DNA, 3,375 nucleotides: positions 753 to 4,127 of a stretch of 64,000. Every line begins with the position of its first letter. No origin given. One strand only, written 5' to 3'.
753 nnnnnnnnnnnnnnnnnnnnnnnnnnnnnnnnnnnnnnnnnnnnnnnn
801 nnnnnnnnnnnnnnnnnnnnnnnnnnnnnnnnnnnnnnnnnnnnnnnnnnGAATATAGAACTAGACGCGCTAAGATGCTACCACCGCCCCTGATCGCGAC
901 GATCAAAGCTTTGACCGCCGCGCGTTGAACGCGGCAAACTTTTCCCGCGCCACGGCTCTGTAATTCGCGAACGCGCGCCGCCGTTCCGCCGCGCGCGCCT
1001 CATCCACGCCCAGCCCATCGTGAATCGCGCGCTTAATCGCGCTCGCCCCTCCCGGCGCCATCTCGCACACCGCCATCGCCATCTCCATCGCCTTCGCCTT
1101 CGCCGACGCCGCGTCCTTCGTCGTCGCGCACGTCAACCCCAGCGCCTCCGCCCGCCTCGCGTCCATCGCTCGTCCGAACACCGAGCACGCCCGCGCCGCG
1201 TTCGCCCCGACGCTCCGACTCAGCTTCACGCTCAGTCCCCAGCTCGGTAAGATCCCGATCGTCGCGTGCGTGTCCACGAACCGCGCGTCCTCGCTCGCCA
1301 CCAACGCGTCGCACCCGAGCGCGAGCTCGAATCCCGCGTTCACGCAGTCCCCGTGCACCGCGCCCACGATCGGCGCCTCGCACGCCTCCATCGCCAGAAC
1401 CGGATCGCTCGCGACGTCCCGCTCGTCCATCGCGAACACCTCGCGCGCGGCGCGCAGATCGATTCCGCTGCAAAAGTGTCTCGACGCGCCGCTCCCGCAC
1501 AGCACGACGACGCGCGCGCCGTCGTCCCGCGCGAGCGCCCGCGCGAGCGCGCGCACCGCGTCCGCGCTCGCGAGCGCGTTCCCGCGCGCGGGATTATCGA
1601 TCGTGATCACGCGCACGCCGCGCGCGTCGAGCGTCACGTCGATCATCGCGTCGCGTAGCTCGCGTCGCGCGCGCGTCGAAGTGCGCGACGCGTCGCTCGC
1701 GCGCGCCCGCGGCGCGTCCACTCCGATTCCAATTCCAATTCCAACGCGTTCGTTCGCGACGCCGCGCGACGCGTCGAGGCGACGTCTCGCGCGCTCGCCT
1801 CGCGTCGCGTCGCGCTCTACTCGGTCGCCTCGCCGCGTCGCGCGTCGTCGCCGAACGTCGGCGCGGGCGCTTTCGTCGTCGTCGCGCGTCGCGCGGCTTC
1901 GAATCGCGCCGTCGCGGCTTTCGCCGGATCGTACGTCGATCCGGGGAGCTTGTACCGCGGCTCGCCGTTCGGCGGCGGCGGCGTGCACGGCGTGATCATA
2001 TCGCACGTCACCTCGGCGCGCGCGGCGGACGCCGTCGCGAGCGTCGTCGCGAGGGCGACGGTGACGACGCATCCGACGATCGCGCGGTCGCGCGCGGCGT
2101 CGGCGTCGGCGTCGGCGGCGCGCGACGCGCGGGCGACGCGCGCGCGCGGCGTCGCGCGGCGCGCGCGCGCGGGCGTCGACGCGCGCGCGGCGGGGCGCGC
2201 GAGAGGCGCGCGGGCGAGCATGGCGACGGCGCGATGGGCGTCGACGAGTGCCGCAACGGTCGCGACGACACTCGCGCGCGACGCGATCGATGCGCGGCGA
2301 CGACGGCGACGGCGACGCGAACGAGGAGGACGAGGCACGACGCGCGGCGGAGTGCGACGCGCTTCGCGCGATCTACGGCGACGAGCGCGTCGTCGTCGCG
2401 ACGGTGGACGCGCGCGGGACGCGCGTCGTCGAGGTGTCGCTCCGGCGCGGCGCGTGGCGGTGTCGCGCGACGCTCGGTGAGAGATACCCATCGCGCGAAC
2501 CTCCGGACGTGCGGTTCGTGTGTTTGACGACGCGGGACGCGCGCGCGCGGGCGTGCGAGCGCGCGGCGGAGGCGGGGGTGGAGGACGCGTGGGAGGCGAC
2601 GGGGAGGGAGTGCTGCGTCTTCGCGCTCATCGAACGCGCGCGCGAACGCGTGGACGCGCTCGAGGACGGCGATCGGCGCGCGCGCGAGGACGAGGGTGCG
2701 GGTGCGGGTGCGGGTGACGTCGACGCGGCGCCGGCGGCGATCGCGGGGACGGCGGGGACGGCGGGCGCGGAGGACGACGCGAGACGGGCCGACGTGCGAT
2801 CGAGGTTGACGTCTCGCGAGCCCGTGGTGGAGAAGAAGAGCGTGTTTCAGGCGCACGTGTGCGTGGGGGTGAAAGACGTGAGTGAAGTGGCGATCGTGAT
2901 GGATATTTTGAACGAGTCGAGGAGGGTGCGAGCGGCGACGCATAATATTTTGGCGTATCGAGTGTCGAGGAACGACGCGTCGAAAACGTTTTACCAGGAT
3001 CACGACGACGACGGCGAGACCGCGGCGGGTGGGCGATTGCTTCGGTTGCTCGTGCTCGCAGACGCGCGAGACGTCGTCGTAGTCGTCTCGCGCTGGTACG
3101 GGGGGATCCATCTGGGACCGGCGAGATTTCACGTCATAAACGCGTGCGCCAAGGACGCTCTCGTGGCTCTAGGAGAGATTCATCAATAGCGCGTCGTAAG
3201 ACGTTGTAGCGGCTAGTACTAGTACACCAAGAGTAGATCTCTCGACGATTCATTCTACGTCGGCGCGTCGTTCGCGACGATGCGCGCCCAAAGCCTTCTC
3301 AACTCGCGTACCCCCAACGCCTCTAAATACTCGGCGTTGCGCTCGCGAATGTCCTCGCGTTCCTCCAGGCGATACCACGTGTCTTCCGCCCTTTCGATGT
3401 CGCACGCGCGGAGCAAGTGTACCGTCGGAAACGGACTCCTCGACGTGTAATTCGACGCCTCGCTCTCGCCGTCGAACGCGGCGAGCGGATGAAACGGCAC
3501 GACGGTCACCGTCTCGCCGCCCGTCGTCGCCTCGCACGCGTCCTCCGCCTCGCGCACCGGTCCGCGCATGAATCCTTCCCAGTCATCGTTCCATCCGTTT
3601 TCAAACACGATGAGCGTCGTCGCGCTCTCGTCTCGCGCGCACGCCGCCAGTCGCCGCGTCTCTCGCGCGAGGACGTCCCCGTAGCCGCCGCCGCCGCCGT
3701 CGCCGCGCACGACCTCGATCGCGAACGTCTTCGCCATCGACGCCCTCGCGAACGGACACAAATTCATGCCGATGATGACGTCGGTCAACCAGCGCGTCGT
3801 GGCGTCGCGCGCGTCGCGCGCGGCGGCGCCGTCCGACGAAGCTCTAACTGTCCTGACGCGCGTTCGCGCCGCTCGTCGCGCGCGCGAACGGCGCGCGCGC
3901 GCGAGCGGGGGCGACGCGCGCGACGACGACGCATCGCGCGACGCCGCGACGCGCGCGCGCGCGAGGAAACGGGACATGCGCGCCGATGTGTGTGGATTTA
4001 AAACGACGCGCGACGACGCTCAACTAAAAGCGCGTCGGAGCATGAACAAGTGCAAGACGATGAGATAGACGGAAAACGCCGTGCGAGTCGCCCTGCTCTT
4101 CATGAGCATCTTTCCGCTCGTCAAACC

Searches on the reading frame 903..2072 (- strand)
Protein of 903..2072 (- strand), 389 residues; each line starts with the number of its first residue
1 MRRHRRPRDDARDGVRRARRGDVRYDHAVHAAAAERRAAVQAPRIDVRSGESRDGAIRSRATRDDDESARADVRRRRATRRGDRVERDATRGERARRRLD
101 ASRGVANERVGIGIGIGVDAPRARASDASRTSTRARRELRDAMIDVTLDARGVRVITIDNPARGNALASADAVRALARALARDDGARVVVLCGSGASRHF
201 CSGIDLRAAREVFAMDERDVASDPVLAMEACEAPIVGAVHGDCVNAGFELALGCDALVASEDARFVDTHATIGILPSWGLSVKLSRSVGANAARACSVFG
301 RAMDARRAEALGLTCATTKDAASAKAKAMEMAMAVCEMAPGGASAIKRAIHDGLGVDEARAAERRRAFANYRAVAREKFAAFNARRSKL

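Call 56: search_protein_families(library=pfam, proteins=[window:903-2072:-], max_evalue=0.0001)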
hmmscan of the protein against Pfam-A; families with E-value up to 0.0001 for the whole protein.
window:903-2072:- (389 aa): 2 families
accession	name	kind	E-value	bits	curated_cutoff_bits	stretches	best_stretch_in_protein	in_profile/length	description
PF00378.25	ECH_1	-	1.9e-27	96.6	27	1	151-363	4-218/251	Enoyl-CoA hydratase/isomerase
PF16113.10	ECH_2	-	2.1e-13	50.9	27.2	1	153-337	1-188/335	Enoyl-CoA hydratase/isomerase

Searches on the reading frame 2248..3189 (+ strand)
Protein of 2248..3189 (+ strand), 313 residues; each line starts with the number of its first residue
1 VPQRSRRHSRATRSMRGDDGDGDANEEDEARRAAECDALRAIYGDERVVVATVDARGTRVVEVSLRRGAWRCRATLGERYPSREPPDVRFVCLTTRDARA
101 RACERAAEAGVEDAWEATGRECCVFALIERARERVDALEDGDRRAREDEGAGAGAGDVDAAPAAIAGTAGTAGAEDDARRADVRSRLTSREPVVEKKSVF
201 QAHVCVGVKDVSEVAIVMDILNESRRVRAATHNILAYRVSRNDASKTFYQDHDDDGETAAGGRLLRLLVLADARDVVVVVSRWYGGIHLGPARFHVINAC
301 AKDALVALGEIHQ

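Call 56: search_protein_families(library=pfam, proteins=[window:2248-3189:+], max_evalue=0.0001)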
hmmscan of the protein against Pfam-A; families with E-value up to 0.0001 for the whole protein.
window:2248-3189:+ (313 aa): 2 families
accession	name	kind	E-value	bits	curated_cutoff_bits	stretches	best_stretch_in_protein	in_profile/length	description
PF01205.25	UPF0029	-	1.3e-25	89.9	27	1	196-305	1-107/107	Uncharacterized protein family UPF0029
PF05773.27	RWD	-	8.1e-06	26.4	22.8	1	32-133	3-110/112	RWD domain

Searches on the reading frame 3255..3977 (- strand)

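Call 56: search_protein_families(library=pfam, proteins=[window:3255-3977:-], max_evalue=0.0001)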
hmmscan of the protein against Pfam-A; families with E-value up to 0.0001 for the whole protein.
window:3255-3977:- (240 aa): 1 family
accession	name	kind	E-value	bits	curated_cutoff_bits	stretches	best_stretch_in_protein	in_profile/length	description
PF07209.17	DUF1415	-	3.1e-35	121.9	26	1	57-227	3-170/171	Protein of unknown function (DUF1415)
